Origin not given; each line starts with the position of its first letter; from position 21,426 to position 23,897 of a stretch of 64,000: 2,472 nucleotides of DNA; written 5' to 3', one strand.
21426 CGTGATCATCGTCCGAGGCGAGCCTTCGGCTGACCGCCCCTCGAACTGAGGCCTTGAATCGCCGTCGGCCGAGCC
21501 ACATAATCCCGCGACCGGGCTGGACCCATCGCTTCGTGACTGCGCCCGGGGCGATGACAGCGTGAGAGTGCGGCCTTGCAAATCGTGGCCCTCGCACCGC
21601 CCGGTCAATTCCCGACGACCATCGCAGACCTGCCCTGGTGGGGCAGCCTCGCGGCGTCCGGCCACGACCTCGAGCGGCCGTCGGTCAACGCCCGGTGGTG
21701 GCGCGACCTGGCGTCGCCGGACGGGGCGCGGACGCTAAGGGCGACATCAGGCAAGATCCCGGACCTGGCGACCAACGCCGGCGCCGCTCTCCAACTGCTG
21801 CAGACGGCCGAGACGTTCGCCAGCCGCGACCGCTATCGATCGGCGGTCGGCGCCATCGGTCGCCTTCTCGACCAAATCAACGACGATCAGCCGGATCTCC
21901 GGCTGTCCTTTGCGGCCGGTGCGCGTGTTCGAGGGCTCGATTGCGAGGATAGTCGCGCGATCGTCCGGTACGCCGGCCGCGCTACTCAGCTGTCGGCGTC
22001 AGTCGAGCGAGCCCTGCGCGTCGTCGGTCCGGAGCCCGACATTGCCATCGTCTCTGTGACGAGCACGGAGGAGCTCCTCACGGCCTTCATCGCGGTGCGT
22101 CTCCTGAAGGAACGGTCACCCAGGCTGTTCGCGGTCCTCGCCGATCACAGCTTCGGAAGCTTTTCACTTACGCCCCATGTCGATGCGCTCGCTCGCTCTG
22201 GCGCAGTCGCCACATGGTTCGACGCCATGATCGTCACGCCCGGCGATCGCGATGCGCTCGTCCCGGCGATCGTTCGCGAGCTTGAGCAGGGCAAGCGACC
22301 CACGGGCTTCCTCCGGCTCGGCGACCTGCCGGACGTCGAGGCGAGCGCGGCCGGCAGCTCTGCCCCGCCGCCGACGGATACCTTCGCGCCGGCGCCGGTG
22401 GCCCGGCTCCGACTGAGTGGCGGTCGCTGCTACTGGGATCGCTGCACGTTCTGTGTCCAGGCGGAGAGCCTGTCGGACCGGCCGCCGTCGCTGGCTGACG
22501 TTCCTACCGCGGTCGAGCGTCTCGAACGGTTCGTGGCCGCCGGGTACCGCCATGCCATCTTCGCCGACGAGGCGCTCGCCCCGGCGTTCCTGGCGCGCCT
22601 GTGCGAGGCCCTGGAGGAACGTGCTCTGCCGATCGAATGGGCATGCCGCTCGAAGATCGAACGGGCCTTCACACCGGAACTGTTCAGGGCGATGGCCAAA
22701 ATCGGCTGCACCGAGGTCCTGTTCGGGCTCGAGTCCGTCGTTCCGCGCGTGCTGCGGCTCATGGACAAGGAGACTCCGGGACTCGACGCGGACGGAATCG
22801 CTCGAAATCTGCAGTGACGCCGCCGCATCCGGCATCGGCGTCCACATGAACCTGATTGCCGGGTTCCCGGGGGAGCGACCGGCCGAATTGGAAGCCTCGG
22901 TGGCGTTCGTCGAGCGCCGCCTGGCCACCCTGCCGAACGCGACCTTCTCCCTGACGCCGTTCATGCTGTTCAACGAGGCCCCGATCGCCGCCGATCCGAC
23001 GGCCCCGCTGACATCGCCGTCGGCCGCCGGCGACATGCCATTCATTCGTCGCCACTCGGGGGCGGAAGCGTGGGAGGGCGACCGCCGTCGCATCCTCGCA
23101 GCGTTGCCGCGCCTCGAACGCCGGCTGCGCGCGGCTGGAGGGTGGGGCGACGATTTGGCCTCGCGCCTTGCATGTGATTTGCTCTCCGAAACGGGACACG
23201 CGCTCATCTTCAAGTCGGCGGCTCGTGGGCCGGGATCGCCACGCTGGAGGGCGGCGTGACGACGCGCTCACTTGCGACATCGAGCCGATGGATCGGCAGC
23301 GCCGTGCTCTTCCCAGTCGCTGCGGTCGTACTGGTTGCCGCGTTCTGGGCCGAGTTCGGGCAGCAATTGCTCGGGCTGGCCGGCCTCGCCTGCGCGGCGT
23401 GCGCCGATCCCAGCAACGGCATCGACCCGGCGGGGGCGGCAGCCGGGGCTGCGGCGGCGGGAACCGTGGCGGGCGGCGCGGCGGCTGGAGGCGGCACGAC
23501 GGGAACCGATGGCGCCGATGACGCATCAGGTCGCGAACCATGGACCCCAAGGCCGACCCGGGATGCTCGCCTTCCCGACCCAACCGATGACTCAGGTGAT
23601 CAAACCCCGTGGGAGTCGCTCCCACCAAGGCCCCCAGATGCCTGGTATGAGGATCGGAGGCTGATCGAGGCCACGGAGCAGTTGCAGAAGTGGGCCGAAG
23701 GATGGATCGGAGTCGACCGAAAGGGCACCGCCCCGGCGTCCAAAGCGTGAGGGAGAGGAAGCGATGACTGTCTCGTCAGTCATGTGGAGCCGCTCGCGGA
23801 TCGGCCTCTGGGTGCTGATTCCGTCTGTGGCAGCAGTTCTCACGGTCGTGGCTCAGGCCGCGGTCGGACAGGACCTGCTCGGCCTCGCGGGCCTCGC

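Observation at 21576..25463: RiPP-like operon: atypical radical SAM enzyme + two paralogous CAAC-motif membrane peptides + PrsW protease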

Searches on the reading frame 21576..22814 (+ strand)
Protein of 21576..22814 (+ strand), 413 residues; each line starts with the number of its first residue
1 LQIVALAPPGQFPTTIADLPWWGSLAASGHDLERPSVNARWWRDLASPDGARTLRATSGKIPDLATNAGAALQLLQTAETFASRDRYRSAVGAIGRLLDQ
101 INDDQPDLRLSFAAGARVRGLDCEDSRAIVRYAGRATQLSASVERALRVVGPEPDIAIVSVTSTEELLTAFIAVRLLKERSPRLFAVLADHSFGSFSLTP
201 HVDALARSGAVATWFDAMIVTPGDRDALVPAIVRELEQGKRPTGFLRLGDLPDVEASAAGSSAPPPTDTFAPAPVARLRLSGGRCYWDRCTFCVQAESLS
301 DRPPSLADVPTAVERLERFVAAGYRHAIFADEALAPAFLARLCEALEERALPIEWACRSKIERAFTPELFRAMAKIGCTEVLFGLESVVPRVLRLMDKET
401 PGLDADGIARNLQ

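Call 4: search_protein_families(library=pfam, proteins=[window:21576-22814:+], max_evalue=0.01)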
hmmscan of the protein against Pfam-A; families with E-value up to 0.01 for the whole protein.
window:21576-22814:+ (413 aa): 1 family
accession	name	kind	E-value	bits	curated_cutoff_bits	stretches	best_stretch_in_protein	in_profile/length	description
PF04055.27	Radical_SAM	-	7.9e-06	26.6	29.5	1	287-399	9-124/166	Radical SAM superfamily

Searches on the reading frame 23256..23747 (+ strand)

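Call 4: search_protein_families(library=pfam, proteins=[window:23256-23747:+], max_evalue=0.01)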
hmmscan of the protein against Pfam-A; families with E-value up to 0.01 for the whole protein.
window:23256-23747:+ (164 aa): 0 families

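Call 44: search_protein_families(library=ncbifam, proteins=[window:23256-23747:+], max_evalue=1)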
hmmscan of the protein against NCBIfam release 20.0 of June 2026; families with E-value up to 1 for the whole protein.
window:23256-23747:+ (164 aa): 1 family
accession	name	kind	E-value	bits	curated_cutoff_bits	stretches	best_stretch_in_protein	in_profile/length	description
NF011520.0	PRK14959.1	equivalog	0.034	12.6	798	1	55-129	376-446/624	DNA polymerase III subunits gamma and tau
